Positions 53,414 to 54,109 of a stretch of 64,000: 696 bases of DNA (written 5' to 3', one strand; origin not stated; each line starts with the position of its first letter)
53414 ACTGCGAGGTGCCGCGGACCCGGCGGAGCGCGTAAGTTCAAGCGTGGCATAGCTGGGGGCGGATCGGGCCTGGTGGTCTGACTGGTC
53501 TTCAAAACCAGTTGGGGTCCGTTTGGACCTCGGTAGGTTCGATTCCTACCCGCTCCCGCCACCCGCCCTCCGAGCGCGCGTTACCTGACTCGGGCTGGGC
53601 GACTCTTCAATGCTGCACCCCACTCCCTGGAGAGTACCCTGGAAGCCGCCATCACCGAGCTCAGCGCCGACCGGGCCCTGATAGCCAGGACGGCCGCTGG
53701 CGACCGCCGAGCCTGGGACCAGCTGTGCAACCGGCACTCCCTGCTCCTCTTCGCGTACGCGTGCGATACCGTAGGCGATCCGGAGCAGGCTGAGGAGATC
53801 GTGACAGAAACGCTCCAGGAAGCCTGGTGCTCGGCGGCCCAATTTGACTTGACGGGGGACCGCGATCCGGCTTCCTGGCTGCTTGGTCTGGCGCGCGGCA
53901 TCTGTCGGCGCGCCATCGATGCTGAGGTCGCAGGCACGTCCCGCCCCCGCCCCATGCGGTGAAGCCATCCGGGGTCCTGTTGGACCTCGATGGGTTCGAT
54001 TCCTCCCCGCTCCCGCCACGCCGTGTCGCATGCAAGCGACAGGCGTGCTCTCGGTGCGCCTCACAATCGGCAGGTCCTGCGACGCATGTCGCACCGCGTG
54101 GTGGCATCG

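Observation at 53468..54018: tRNA-Sec followed by a 48-nt direct repeat of its own 3' half, enclosing a truncated ECF sigma fragment: a decayed integrative-element scar at selC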

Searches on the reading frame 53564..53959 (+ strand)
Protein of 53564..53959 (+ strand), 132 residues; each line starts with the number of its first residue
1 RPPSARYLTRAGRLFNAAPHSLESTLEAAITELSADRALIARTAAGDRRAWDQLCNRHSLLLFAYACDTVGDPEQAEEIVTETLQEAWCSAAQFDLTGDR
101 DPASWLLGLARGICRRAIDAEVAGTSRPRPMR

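Call 10: search_protein_families(library=pfam, proteins=[window:53564-53959:+], max_evalue=0.01)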
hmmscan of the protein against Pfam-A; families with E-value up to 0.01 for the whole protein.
window:53564-53959:+ (132 aa): 1 family
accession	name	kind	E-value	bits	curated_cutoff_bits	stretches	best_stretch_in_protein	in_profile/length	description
PF04542.20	Sigma70_r2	-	4.4e-08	33.2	24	1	56-118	3-65/71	Sigma-70 region 2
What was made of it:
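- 53651..53962 (+): Sigma-region-2-only ORF (103 codons from ATC 53651 to TGA 53960-53962; frame open from 53537). No in-frame ATG/GTG/TTG before 53801. Pfam Sigma70_r2 only (call 10).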

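Call 12: find_homologous_proteins(query=window:53627-53959:+, max_evalue=0.001)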
Query seq(111 aa) (111 aa): 2 proteins with E <= 0.001 among 16 candidates.
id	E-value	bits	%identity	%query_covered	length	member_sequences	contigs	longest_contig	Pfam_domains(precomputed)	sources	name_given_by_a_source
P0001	7.5e-15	73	45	85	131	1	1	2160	-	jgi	jgi:DNA-directed RNA polymerase specialized sigma24 family protein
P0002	1.3e-12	66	41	84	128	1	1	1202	-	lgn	-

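Call 18: find_encoding_contigs(protein=P0001, flank=10000)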
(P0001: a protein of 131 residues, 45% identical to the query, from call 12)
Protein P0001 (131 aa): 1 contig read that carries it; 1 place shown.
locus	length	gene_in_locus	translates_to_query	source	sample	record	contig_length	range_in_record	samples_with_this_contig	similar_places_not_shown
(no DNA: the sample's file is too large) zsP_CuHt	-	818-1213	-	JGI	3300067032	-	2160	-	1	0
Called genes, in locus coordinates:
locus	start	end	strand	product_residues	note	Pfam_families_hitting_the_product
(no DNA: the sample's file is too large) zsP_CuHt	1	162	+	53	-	?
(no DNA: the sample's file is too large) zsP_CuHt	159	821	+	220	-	-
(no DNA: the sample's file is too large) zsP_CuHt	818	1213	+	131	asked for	-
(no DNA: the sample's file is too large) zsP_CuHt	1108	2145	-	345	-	PF18152:DAHP_snth_FXD, PF00793:DAHP_synth_1, PF03102:NeuB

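Call 19: find_encoding_contigs(protein=P0002, flank=10000)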
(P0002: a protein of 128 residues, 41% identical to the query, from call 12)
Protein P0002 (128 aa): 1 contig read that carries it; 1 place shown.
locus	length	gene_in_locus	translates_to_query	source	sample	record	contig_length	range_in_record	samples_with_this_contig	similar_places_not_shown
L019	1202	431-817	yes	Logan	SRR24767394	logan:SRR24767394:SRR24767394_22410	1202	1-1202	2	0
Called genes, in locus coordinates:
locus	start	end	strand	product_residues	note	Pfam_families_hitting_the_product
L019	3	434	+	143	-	?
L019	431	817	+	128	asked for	-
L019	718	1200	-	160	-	?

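Call 25: search_protein_representatives(protein=window:53627-53959:+)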
Query: 111 residues. Proteins with E-value up to 0.001 (for the whole library): 2181; up to 1e-10: 11; up to 1e-30: 0. The best 150 are listed.
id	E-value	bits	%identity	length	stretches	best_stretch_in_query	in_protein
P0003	3.4e-26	107.6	56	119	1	8-95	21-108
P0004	2.5e-23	98.4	37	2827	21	50-76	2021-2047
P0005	7.4e-23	96.8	57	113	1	14-94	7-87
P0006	2.1e-22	95.4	58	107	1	14-93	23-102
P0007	2.0e-20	89.0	50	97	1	14-93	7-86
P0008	1.7e-19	86.0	56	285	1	14-93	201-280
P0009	2.9e-19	85.3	48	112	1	12-95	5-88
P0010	2.4e-17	79.1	48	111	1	14-96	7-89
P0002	4.3e-13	65.5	42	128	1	15-95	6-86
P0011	3.3e-11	59.4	42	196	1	2-96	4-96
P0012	3.4e-11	59.4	47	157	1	16-95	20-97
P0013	8.0e-10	54.9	41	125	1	6-107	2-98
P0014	1.3e-09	54.3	42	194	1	4-100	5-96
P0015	2.5e-09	53.3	44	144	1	13-110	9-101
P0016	2.6e-09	53.3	45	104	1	10-90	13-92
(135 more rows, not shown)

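Call 28: find_homologous_proteins(query=A4, max_evalue=1e-8)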
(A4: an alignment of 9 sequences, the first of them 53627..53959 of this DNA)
Query A4 (9 sequences) (111 aa, profile of the alignment): 65 proteins with E <= 1e-8 among 8000 candidates.
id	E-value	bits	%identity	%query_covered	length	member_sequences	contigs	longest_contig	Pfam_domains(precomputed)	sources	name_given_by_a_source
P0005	1.5e-45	172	58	72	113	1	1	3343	-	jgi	jgi:DNA-directed RNA polymerase specialized sigma24 family protein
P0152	5.6e-43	163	58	71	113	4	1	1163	-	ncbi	-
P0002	3.3e-42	161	41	84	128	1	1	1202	-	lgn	-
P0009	7.0e-42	160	44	88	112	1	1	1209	PF04542.21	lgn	-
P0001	9.2e-42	159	45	85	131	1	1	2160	-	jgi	jgi:DNA-directed RNA polymerase specialized sigma24 family protein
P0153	1.1e-41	159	58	75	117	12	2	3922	PF04542.21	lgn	-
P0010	5.7e-41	157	51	70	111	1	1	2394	PF04542.21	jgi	jgi:DNA-directed RNA polymerase specialized sigma24 family protein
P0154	1.1e-39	153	39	88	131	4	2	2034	-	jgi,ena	-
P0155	2.9e-39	151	51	75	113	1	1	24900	PF04542.21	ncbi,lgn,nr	ncbi:MAG TPA: sigma factor [Gemmatimonadales bacterium]|nr:sigma factor [Gemmatimonadales bacterium]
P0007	6.2e-39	150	51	70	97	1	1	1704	PF04542.21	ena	-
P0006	9.8e-39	150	58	75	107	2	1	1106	PF04542.21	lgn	-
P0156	2.0e-37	145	54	72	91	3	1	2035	PF04542.21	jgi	jgi:DNA-directed RNA polymerase specialized sigma24 family protein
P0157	1.2e-36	143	55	77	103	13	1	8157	PF04542.21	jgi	jgi:DNA-directed RNA polymerase specialized sigma24 family protein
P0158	2.6e-36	142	47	85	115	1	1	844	PF04542.21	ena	-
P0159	4.8e-36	141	49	70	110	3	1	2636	PF04542.21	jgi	jgi:DNA-directed RNA polymerase specialized sigma24 family protein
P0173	5.4e-32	128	41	85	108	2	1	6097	-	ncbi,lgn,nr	ncbi:MAG TPA: hypothetical protein VM736_14755 [Gemmatimonadales bacterium]|nr:hypothetical protein 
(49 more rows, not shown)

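Call 29: find_encoding_contigs(protein=P0155, flank=8000, max_places=3)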
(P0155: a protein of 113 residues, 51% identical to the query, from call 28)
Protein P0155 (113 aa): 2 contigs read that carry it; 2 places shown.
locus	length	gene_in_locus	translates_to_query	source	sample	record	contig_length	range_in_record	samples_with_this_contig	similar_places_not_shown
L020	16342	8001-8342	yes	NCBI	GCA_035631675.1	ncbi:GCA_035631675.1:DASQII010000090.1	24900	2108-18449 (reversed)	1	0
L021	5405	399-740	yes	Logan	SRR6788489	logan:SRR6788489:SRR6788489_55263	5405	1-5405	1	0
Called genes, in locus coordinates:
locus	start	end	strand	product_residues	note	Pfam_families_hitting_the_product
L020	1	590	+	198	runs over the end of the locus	PF02669:KdpC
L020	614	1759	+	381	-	PF07642:BBP2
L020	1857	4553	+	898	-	PF02702:KdpD, PF00582:Usp, PF13493:DUF4118, PF13185:GAF_2 (weak), PF13492:GAF_3, PF00512:HisKA, PF02518:HATPase_c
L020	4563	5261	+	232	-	PF00072:Response_reg, PF00486:Trans_reg_C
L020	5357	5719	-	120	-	-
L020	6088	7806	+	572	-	PF02652:Lactate_perm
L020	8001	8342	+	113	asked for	PF04542:Sigma70_r2 (weak)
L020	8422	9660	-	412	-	PF04966:OprB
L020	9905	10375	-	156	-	PF07681:DoxX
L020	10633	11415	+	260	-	PF07859:Abhydrolase_3 (faint), PF00561:Abhydrolase_1 (weak), PF01738:DLH, PF12697:Abhydrolase_6 (weak), PF12146:Hydrolase_4 (faint), PF08840:BAAT_C (faint), PF00326:Peptidase_S9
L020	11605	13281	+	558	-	PF02743:dCache_1, PF00672:HAMP, PF00990:GGDEF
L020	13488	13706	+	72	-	PF01176:eIF-1a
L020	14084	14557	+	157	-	PF06983:3-dmu-9_3-mt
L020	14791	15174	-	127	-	-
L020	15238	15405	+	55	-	-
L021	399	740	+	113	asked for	PF04542:Sigma70_r2 (weak)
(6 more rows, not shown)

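Call 30: find_encoding_contigs(protein=P0157, flank=8000, max_places=3)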
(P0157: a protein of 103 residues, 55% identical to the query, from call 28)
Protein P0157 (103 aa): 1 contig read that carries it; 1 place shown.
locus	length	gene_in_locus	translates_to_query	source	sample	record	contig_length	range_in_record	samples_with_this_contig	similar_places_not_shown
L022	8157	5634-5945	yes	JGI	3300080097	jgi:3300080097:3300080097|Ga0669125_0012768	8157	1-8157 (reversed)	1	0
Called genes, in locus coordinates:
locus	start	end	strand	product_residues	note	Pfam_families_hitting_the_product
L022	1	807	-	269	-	?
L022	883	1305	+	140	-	-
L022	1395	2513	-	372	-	-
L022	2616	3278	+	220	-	PF01063:Aminotran_4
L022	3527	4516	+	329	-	-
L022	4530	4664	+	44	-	-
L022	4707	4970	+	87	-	PF03795:YCII (weak)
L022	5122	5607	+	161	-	PF04542:Sigma70_r2 (weak)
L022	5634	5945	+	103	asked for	PF04542:Sigma70_r2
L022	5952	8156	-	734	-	?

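Call 31: find_encoding_contigs(protein=P0173, flank=8000, max_places=3)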
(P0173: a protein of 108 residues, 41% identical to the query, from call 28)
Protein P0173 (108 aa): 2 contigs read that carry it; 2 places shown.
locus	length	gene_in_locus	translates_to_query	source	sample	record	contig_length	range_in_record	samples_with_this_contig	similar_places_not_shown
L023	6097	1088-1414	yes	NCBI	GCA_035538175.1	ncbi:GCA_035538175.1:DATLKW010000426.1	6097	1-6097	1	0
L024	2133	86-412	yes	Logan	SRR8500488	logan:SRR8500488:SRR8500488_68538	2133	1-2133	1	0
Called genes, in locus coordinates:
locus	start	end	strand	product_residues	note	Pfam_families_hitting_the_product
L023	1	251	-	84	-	PF13560:HTH_31 (weak), PF13443:HTH_26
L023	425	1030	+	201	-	-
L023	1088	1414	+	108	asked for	-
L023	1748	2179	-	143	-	-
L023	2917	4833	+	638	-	PF00072:Response_reg, PF00989:PAS, PF13188:PAS_8 (faint), PF13426:PAS_9 (weak), PF00512:HisKA, PF02518:HATPase_c, PF00072:Response_reg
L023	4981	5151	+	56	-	-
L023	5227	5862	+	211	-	PF13505:OMP_b-brl (weak)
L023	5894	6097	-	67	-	?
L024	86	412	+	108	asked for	-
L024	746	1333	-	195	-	-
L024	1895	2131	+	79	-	?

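Call 37: find_related_loci(query=A5, collection=metagenome_contigs, flank=6000)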
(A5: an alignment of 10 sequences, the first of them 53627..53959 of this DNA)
Query A5 (111 aa) in metagenome_contigs; peptide patterns used: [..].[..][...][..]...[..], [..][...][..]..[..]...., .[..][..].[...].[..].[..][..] (x = any residue, [..] = any of these).
185 stretches matched a pattern; 10 encode a relative of the query (tblastn E <= 1e-3); 10 distinct loci.
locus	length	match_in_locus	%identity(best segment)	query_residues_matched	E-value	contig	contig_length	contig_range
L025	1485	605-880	54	3-93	8e-29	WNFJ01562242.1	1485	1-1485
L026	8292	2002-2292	55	3-96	1e-28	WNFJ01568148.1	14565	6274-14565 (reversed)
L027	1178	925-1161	58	14-92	7e-28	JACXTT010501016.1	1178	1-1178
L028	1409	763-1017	54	8-92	1e-27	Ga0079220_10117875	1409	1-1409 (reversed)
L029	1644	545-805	54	8-92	7e-27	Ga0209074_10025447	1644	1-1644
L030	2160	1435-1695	54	8-92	1e-26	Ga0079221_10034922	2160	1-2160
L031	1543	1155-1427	51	15-109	2e-26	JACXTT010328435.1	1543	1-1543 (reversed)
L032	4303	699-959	54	8-92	5e-26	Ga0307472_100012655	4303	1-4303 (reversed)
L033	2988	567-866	47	8-111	7e-26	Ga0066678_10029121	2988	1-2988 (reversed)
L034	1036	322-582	53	8-92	3e-26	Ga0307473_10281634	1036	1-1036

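Call 52: find_related_loci(query=A5, collection=viral_contigs, flank=8000)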
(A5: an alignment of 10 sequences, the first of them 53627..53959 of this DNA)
Query A5 (111 aa) in viral_contigs; peptide patterns used: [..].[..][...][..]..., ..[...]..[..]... (x = any residue, [..] = any of these).
40 stretches matched a pattern, but none encodes a relative of the query by tblastn (E <= 1e-3).

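Call 71: search_solved_structures(query=A5, max_evalue=0.001)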
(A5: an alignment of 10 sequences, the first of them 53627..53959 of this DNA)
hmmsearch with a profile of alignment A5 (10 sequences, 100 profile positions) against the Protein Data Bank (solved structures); distinct sequences matched with E-value up to 0.001: 13.
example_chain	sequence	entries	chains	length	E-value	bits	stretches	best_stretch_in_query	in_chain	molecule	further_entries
6dxo_A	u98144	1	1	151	4e-10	42.8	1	11-92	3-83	RNA polymerase ECF-subfamily sigma factor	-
6dv9_F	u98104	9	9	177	6.2e-09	39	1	16-92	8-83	ECF RNA polymerase sigma factor SigL | RNA polymerase sigma factor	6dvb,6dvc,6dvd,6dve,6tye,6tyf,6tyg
4cxf_A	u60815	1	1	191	1.7e-07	34.4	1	5-82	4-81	RNA POLYMERASE SIGMA FACTOR CNRH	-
5wuq_A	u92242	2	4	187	5.7e-07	32.7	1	12-90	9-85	ECF RNA polymerase sigma factor SigW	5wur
4nqw_A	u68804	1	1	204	4.1e-06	29.9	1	9-84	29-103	ECF RNA polymerase sigma factor SigK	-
7qh5_A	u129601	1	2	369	2.7e-05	27.3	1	17-84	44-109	RNA polymerase sigma factor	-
8z6g_B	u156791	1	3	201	3e-05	27.1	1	3-88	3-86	RNA polymerase sigma factor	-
5or5_A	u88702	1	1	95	3.2e-05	27.1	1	4-85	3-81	ECF RNA polymerase sigma-E factor,ECF RNA polymerase sigma factor SigW,ECF RNA polymerase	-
6in7_B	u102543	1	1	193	4.4e-05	26.6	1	5-88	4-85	RNA polymerase sigma-H factor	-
2o7g_A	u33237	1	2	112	0.00015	24.9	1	11-94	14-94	Probable RNA polymerase sigma-C factor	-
2map_A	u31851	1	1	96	0.00059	23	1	4-84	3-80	RNA polymerase sigma factor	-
5uxx_A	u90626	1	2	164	0.00066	22.8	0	34-88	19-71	RNA polymerase sigma factor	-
2mao_A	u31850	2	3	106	0.00073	22.7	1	4-85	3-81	RNA polymerase sigma factor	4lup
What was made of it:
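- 53651..53962 (+): The PDB profile search hits only ECF sigma region 2 (call 71).
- On ECF sigma factor: PDB profile hits (call 71).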

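Call 74: search_protein_families(library=pfam, proteins=[L026:2-1756:+, L026:2541-4055:-, L026:4446-5801:-, L026:5716-6324:-, L026:6355-8058:+, L032:992-3445:-, L032:3409-4299:+, L033:1711-2985:+, L022:5122-5604:+, L022:3527-4513:+], max_evalue=0.001)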
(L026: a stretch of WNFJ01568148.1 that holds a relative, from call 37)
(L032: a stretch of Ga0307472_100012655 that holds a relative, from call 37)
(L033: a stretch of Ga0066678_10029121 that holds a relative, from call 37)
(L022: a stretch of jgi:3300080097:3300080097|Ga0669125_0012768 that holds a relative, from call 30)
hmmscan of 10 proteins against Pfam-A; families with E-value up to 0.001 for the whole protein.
L026:2-1756:+ (585 aa): 1 family
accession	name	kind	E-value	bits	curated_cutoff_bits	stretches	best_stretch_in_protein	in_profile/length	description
PF02652.20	Lactate_perm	-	2.4e-158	528.6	27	1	28-568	1-521/522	L-lactate permease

L026:2541-4055:- (505 aa): 1 family
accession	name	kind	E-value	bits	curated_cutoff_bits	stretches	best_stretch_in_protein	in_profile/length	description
PF04966.18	OprB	-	8.4e-32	111.4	22.9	1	211-504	80-371/372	Carbohydrate-selective porin, OprB family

L026:4446-5801:- (452 aa): 4 families
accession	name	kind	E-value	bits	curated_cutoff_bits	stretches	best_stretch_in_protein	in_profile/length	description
PF20239.3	DUF6596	-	3.2e-36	124.1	27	1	222-321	1-101/102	Family of unknown function (DUF6596)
PF08281.18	Sigma70_r4_2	-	5.1e-11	42.5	25.7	1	153-204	3-54/54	Sigma-70, region 4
PF04542.20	Sigma70_r2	-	7.6e-09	35.7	24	1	52-118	2-70/71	Sigma-70 region 2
PF07719.23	TPR_2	-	0.00015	22.1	27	0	406-434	3-31/34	Tetratricopeptide repeat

L026:5716-6324:- (203 aa): 1 family
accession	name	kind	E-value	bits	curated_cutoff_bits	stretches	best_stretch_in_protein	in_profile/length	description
PF03795.20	YCII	-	1.4e-23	83.5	24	1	86-201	1-95/95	YCII-related domain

L026:6355-8058:+ (568 aa): 3 families
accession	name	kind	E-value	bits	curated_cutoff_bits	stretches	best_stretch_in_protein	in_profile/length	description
PF00990.26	GGDEF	-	2.2e-42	145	23.8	1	394-546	2-161/161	Diguanylate cyclase, GGDEF domain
PF02743.24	dCache_1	-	1.5e-14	54.6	45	1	64-287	7-231/240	Cache domain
PF00672.30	HAMP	-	5.3e-14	52.7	25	1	333-382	4-53/53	HAMP domain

L032:992-3445:- (818 aa): 7 families
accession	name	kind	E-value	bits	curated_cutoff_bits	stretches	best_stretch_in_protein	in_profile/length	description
PF02836.23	Glyco_hydro_2_C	-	3.3e-33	115.5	21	1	309-579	6-241/302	Glycosyl hydrolases family 2, TIM barrel domain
PF18565.7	Glyco_hydro2_C5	-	1.8e-32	111.7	32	1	707-808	1-102/103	Glycoside hydrolase family 2 C-terminal domain 5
PF02837.24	Glyco_hydro_2_N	-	7.8e-26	91.4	28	1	35-186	4-167/169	Glycosyl hydrolases family 2, sugar binding domain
PF16355.11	DUF4982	-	1.3e-22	79.9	23.9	1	636-694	1-61/61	Domain of unknown function (DUF4982)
PF00703.27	Glyco_hydro_2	-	1.7e-14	54.9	23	1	199-301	7-109/109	Glycosyl hydrolases family 2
PF09134.16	Invasin_D3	-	0.00011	23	33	1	705-811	3-94/98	Invasin, domain 3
PF22666.2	Glyco_hydro_2_N2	-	0.00065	20.2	27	0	93-166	51-121/167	Glycosyl hydrolase 2 galactose-binding domain-like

L032:3409-4299:+ (297 aa): 1 family
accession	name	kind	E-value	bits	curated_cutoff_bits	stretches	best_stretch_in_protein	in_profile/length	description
PF05649.18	Peptidase_M13_N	-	2.4e-54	185.6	32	1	78-296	1-217/381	Peptidase family M13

L033:1711-2985:+ (425 aa): 1 family
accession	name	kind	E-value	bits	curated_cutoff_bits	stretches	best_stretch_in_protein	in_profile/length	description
PF00291.31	PALP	-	1.7e-56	192.2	35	1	147-416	6-285/295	Pyridoxal-phosphate dependent enzyme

L022:5122-5604:+ (161 aa): 1 family
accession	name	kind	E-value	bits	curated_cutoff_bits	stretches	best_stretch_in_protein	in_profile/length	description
PF04542.20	Sigma70_r2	-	5.7e-06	26.5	24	1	40-97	4-62/71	Sigma-70 region 2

L022:3527-4513:+ (329 aa): 0 families

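Call 75: predict_structure(alignment_id=A5)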
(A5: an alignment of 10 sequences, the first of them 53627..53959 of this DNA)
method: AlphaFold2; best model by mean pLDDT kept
length: 111 residues; sequences in the alignment: 10
mean_pLDDT: 90.1   pTM: 0.75
mean pLDDT of the five models: 90.1, 89.5, 88.8, 88.5, 87.5
residues with pLDDT >= 90: 78; 70-90: 25; 50-70: 8; < 50: 0
segments of 3 or more residues with pLDDT < 50: none
pLDDT, mean of each block of 10 residues (from residue 1): 82 91 96 95 96 96 96 88 95 91 67 69
secondary structure, 60 per line:
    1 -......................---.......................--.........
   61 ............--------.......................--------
elements in order: H2-23 H27-49 H52-72 H81-103
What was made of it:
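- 53651..53962 (+): AlphaFold model with pLDDT 90 and four helices (call 75).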
